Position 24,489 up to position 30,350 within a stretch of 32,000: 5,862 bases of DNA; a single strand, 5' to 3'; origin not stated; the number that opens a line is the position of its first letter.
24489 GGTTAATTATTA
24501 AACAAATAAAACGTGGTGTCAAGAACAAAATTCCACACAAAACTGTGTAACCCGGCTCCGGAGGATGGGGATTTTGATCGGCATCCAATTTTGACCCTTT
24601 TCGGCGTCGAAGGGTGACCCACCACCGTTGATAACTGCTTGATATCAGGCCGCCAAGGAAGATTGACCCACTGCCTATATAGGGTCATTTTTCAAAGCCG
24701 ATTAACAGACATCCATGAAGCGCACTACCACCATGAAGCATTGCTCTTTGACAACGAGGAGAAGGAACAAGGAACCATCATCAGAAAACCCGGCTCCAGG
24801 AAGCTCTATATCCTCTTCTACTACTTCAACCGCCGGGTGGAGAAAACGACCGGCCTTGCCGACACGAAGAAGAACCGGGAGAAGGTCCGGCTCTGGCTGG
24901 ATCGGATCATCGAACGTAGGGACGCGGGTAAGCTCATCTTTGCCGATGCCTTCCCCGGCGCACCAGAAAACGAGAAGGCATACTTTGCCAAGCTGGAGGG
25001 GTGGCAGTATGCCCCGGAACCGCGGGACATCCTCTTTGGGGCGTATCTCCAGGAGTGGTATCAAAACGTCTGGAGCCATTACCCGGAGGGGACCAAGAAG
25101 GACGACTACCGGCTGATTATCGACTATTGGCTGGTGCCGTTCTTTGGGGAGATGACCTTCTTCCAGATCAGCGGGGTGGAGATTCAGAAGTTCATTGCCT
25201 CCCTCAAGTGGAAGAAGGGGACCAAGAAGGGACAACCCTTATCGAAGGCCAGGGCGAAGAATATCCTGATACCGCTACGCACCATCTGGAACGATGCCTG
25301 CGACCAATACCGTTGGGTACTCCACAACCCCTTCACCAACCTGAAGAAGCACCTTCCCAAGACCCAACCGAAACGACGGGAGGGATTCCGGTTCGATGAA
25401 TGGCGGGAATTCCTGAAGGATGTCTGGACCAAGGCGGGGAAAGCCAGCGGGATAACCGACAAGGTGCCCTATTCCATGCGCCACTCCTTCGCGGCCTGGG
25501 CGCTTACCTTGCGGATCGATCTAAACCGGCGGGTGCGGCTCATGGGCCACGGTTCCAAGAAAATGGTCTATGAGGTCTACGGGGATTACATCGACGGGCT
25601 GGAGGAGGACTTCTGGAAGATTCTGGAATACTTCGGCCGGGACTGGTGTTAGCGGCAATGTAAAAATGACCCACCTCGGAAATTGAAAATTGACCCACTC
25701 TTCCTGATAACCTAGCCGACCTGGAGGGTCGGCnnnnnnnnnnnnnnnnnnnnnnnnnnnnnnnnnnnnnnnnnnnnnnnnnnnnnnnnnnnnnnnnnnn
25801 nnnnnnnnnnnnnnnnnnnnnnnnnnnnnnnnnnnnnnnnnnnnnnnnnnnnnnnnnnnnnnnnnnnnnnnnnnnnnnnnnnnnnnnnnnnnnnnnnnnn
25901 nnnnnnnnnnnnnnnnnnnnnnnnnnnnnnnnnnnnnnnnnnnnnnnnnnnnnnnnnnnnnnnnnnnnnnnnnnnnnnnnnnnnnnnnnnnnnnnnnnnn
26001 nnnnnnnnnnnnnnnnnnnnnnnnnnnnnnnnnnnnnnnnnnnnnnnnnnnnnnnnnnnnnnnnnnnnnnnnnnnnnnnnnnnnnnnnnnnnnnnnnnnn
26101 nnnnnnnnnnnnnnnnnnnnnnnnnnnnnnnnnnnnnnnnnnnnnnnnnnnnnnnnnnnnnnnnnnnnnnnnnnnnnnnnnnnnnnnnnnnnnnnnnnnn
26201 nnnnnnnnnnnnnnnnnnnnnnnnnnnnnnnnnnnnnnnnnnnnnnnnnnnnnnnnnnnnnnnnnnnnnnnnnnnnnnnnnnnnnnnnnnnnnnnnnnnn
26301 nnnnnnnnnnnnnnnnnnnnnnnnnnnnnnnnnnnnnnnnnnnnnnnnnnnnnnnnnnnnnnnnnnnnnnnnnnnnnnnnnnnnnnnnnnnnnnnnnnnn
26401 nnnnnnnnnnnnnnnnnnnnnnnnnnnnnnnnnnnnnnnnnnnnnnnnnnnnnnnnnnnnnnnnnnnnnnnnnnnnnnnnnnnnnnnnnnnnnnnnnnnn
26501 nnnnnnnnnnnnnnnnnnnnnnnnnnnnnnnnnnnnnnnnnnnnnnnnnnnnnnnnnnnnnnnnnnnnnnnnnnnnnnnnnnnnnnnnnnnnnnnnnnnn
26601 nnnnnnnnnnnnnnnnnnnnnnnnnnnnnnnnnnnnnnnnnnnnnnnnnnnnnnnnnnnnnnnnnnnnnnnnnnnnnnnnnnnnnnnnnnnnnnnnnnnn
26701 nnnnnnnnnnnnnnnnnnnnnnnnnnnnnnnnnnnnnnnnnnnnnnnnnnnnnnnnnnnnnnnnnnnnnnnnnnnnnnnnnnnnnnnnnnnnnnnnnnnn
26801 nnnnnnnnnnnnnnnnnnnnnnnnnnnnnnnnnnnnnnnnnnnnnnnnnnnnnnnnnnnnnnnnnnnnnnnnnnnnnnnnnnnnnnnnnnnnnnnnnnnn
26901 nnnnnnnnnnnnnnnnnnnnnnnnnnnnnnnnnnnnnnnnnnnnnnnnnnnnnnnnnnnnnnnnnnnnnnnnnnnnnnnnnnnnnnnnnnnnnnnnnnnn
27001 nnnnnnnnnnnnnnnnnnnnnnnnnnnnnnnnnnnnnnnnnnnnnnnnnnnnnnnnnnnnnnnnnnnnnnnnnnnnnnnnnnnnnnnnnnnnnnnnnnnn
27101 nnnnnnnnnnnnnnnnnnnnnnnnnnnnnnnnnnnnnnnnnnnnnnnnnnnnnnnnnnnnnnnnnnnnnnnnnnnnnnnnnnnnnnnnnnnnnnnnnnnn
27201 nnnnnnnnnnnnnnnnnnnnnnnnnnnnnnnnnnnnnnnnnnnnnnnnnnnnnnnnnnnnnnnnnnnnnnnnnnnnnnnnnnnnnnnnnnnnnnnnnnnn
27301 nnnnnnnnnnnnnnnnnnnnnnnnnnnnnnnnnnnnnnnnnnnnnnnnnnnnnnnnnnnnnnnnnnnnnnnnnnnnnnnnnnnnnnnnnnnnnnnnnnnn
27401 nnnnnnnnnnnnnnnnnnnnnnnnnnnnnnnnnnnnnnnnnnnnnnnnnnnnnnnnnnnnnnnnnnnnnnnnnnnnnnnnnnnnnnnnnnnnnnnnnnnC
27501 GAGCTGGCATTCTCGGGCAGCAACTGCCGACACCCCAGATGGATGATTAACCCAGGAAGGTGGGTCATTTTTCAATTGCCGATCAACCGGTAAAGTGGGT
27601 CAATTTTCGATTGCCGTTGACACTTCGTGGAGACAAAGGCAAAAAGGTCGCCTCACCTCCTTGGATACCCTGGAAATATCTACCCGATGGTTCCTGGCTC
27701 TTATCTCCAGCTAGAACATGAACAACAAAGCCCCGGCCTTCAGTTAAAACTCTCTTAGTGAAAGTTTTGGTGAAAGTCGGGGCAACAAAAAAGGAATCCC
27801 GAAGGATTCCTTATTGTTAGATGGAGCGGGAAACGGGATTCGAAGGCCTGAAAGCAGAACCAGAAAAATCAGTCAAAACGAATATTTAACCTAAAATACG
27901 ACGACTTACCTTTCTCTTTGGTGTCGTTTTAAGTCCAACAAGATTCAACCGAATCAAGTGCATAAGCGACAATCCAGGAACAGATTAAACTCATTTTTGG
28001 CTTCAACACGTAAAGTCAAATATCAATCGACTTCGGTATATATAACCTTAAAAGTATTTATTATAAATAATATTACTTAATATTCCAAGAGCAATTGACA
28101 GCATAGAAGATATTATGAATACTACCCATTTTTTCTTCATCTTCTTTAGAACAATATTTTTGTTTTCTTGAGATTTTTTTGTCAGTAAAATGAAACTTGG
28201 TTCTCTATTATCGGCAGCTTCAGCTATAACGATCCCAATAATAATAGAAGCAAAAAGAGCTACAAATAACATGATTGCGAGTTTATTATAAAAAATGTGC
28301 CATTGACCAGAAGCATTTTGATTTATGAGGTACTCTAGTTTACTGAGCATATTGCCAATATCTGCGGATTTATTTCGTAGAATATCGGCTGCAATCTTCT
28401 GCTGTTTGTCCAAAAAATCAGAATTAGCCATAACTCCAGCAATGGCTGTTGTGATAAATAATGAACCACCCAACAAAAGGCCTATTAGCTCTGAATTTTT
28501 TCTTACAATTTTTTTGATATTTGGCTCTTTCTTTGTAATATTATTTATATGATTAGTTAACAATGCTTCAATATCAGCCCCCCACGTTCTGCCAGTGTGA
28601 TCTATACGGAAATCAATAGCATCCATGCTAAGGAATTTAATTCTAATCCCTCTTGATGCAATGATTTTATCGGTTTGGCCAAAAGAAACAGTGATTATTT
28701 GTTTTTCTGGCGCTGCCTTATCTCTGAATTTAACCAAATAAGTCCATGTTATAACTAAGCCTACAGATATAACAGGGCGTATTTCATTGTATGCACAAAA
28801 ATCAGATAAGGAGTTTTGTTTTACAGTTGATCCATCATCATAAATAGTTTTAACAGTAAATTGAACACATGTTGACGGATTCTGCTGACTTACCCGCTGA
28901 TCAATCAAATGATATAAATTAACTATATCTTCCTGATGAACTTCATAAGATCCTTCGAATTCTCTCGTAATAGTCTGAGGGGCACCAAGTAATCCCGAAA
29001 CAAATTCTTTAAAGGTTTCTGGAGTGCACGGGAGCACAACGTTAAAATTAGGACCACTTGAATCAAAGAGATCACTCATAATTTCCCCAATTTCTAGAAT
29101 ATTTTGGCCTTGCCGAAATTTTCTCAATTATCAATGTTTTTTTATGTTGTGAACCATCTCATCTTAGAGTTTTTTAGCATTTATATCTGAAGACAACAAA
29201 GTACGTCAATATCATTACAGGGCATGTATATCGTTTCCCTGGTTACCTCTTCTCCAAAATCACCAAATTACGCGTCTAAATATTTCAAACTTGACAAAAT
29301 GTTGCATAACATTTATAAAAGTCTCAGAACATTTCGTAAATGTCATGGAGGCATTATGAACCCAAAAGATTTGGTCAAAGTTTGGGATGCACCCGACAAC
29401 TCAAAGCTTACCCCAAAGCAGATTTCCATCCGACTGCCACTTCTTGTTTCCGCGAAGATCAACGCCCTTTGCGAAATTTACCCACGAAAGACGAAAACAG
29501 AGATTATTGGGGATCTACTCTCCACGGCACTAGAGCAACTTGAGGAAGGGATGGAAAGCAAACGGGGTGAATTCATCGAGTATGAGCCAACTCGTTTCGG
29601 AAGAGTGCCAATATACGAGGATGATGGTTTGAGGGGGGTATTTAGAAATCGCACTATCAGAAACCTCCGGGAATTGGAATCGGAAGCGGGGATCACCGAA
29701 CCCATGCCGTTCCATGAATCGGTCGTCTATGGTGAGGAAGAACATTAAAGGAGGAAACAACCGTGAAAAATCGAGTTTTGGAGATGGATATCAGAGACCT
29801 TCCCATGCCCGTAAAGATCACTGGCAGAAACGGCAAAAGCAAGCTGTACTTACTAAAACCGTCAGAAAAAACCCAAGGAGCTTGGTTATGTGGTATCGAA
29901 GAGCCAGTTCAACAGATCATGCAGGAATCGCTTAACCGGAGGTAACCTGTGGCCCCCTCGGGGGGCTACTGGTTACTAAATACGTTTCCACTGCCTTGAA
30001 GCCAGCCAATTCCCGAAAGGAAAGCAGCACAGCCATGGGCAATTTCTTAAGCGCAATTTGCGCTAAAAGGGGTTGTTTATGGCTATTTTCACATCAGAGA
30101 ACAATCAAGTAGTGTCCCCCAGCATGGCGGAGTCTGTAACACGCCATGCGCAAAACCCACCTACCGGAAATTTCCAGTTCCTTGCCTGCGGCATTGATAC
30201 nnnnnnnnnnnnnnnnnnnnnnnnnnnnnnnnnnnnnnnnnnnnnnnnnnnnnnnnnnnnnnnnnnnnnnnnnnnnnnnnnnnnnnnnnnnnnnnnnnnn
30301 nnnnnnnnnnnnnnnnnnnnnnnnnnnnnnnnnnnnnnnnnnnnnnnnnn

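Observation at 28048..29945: AT-rich orphan module on the integrative element: sensor-like membrane protein divergent from an operator-flanked RHH regulator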

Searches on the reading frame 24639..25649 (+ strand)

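Call 8: search_protein_families(library=pfam, proteins=[window:24639-25649:+], max_evalue=1)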
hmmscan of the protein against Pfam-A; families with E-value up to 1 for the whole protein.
window:24639-25649:+ (337 aa): 3 families
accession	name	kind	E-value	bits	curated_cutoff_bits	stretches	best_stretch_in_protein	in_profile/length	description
PF12167.14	Arm-DNA-bind_2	-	6.6e-10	39.3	22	1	47-107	4-63/65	Arm DNA-binding domain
PF00589.27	Phage_integrase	-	0.00018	21.8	27.1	1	259-314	110-165/172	Phage integrase family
PF14659.12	Phage_int_SAM_3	-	0.00025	21.7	22.6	1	133-189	2-57/58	Phage integrase, N-terminal SAM-like domain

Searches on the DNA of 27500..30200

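Call 95: search_rna_families(source=window, start=27500, end=30200, threshold=evalue, max_evalue=1)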
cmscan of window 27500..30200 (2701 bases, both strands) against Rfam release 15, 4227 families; matches with E-value up to 1: 0.
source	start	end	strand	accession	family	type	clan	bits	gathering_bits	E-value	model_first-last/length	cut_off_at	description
